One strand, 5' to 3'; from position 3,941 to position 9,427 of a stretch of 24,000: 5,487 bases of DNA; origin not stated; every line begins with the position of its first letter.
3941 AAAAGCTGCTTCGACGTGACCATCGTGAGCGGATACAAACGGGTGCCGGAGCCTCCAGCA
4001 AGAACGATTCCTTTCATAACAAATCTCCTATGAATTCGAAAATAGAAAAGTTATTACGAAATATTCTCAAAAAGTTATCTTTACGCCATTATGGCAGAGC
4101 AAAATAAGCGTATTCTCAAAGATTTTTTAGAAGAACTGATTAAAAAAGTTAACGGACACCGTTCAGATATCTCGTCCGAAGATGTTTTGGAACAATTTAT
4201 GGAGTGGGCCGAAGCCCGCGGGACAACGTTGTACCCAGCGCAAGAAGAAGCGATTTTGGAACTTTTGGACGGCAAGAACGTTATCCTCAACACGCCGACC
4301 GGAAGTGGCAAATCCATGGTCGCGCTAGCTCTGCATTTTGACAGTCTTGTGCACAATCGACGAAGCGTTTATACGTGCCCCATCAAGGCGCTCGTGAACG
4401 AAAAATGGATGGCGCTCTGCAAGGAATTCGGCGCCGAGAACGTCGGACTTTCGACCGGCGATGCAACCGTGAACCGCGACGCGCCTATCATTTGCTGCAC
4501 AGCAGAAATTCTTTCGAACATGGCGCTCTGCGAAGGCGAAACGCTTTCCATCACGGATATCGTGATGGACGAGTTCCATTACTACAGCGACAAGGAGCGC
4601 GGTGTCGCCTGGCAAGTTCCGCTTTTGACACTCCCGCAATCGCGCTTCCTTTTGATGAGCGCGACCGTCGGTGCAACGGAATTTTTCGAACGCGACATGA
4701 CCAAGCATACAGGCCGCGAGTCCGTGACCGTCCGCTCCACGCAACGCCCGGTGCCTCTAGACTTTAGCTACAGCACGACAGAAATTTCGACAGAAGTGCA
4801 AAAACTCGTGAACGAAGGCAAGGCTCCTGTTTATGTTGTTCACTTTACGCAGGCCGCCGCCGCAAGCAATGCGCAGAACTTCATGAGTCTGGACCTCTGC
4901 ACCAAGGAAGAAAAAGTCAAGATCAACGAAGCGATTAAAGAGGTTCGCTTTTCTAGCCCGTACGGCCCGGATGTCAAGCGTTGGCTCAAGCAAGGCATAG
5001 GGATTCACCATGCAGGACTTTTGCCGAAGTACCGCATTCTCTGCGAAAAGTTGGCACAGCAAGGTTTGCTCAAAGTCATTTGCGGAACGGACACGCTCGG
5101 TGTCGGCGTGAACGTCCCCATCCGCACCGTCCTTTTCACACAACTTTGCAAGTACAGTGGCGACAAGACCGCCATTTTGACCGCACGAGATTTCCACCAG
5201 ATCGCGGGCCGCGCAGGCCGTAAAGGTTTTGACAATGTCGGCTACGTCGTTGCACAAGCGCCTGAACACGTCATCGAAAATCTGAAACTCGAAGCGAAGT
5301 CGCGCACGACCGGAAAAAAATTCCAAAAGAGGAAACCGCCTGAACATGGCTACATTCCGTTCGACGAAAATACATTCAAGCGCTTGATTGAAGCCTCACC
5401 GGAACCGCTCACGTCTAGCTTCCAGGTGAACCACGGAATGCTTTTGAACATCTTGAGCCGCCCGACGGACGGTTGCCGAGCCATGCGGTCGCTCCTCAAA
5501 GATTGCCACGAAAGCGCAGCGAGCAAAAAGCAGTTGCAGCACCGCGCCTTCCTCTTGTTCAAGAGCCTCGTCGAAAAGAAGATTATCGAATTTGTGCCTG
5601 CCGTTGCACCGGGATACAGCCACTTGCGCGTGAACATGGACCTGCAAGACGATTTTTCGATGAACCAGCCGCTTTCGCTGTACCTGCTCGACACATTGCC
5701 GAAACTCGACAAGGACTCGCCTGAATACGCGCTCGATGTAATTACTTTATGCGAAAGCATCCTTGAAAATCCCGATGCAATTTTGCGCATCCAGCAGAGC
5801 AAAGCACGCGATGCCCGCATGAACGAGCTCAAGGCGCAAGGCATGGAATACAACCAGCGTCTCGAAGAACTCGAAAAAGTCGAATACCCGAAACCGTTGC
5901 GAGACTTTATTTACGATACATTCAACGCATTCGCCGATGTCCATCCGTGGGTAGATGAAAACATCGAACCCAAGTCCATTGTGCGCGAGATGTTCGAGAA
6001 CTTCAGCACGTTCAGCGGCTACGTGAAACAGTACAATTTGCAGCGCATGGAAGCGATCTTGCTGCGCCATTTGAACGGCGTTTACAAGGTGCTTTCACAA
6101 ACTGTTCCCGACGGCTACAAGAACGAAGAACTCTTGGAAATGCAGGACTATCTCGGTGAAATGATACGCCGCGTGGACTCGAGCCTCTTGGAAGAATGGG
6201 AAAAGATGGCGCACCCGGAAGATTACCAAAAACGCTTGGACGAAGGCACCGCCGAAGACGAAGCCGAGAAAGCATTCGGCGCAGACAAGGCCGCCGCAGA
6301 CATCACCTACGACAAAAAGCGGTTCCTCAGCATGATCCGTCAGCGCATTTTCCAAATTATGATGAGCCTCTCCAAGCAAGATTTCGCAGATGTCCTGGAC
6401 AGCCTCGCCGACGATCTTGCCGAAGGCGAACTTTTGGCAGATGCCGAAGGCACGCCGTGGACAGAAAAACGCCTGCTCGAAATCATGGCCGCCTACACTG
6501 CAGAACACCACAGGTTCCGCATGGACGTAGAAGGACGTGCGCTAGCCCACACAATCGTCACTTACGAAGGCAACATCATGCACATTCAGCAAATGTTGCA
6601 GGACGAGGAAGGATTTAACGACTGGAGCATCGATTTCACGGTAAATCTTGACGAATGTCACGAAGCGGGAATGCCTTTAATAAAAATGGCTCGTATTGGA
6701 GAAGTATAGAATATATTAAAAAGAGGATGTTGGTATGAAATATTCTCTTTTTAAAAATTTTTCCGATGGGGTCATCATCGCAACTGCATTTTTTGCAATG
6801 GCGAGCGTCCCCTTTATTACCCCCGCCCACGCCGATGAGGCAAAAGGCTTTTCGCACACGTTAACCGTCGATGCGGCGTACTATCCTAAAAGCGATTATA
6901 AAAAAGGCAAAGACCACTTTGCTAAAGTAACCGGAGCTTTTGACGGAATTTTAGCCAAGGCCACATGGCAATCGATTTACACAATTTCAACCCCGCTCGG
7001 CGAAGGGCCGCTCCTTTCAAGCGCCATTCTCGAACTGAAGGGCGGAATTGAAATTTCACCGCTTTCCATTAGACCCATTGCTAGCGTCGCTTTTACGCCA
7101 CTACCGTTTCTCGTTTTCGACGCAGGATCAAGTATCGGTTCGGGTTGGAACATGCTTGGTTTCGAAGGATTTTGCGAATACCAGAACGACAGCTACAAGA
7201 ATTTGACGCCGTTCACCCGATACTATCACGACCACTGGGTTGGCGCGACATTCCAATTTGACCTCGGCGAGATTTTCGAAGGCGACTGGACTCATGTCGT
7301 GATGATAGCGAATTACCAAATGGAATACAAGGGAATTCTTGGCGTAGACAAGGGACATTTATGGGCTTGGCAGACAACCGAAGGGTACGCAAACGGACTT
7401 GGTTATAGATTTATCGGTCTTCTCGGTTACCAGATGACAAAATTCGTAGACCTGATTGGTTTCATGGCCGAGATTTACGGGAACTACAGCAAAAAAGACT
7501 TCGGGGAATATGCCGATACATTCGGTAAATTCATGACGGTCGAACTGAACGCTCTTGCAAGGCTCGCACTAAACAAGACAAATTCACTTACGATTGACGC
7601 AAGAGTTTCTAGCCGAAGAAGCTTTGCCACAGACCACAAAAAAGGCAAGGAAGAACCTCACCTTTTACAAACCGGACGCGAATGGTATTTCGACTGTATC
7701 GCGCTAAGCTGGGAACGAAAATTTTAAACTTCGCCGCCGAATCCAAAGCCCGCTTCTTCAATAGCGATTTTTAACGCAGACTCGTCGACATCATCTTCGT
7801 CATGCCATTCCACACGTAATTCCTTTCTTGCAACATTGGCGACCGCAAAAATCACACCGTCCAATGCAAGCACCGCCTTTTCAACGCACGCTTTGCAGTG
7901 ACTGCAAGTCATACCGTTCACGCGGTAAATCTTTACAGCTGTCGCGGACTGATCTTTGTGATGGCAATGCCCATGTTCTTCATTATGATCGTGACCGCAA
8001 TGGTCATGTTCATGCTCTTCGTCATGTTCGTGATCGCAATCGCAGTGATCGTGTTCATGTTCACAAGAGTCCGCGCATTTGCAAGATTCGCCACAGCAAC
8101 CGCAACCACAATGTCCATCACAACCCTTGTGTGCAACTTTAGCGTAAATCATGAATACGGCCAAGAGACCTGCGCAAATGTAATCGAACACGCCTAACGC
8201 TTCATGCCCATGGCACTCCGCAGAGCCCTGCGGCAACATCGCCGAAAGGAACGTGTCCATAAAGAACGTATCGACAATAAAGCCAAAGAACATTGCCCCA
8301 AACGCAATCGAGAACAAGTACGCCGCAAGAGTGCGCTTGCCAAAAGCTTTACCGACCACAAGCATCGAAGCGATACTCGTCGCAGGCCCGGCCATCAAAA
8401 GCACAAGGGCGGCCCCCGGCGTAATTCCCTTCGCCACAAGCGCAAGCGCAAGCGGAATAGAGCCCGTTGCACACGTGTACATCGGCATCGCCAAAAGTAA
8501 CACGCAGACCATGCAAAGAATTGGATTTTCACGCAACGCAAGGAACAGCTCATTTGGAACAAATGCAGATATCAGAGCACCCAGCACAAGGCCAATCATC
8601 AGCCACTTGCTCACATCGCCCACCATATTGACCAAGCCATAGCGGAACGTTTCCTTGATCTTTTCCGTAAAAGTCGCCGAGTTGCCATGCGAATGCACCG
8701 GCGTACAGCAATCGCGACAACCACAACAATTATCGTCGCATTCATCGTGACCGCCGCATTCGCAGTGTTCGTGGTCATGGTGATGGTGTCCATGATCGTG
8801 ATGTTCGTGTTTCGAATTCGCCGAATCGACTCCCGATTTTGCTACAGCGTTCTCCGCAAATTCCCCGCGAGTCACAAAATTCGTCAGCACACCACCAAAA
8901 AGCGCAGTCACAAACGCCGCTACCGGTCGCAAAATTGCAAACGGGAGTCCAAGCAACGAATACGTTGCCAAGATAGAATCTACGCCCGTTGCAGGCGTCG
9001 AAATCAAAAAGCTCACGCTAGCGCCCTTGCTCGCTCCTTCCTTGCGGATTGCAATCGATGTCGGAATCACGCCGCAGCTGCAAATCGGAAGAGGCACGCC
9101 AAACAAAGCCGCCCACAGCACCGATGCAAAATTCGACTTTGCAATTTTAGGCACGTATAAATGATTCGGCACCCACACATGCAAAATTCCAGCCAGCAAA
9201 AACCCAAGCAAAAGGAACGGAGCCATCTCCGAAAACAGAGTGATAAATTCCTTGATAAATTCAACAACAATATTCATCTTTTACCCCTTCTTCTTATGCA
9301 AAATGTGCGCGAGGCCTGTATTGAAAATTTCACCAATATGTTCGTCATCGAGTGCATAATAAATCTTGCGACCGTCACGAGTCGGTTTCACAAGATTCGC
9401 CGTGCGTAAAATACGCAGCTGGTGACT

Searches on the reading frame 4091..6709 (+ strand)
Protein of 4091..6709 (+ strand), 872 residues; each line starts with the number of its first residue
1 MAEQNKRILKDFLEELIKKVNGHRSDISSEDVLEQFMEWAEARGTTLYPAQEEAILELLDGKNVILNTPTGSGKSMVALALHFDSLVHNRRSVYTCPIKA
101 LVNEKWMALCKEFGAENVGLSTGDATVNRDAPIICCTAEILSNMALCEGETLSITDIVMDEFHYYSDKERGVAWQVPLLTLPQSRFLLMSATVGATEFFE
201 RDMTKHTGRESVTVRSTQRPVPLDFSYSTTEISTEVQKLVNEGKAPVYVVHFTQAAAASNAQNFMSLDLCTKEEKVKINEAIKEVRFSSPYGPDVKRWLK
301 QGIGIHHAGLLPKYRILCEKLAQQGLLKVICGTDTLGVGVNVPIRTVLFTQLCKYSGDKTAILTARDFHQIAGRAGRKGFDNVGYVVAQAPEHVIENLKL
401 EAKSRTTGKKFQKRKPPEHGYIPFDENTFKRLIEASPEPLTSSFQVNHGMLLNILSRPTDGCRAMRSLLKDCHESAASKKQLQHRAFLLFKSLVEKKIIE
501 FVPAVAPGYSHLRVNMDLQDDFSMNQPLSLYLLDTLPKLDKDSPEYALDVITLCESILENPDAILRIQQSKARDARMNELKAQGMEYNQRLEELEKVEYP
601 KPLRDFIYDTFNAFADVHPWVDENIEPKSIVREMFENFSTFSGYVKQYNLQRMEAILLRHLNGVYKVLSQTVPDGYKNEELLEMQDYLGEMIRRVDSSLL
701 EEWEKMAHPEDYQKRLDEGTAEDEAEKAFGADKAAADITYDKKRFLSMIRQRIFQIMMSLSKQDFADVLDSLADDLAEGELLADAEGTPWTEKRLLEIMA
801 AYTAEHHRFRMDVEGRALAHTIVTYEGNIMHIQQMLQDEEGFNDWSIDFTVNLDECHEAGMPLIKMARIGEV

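Call 84: search_protein_families(library=pfam, proteins=[window:4091-6709:+], max_evalue=0.0001)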
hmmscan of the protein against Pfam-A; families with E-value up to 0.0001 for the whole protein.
window:4091-6709:+ (872 aa): 5 families
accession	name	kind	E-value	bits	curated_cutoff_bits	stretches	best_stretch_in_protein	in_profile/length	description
PF12029.13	DUF3516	-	1.2e-145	486.6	25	1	390-868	1-463/464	Domain of unknown function (DUF3516)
PF00270.35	DEAD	-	1.8e-19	70.5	26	1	49-194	2-161/167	DEAD/DEAH box helicase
PF22527.2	DEXQc_Suv3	-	7.8e-09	35.7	27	1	67-186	19-126/154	DEXQ-box helicase domain of Suv3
PF04851.21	ResIII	-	2e-07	31.5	22.5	1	46-193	3-162/164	Type III restriction enzyme, res subunit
PF00271.37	Helicase_C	-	4.4e-05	24.1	23.5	0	303-379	42-110/110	Helicase conserved C-terminal domain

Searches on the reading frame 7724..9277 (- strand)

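Call 84: search_protein_families(library=pfam, proteins=[window:7724-9277:-], max_evalue=0.0001)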
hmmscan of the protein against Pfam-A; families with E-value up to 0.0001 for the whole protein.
window:7724-9277:- (517 aa): 3 families
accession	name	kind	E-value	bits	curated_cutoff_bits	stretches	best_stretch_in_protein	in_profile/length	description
PF03773.19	ArsP_1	-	7.1e-49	167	32.3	1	10-335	8-292/294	Predicted permease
PF00403.32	HMA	-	6.5e-13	49.3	24.8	1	451-511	2-61/62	Heavy-metal-associated domain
PF02535.28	Zip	-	3.3e-06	27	35.1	0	323-446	75-169/323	ZIP Zinc transporter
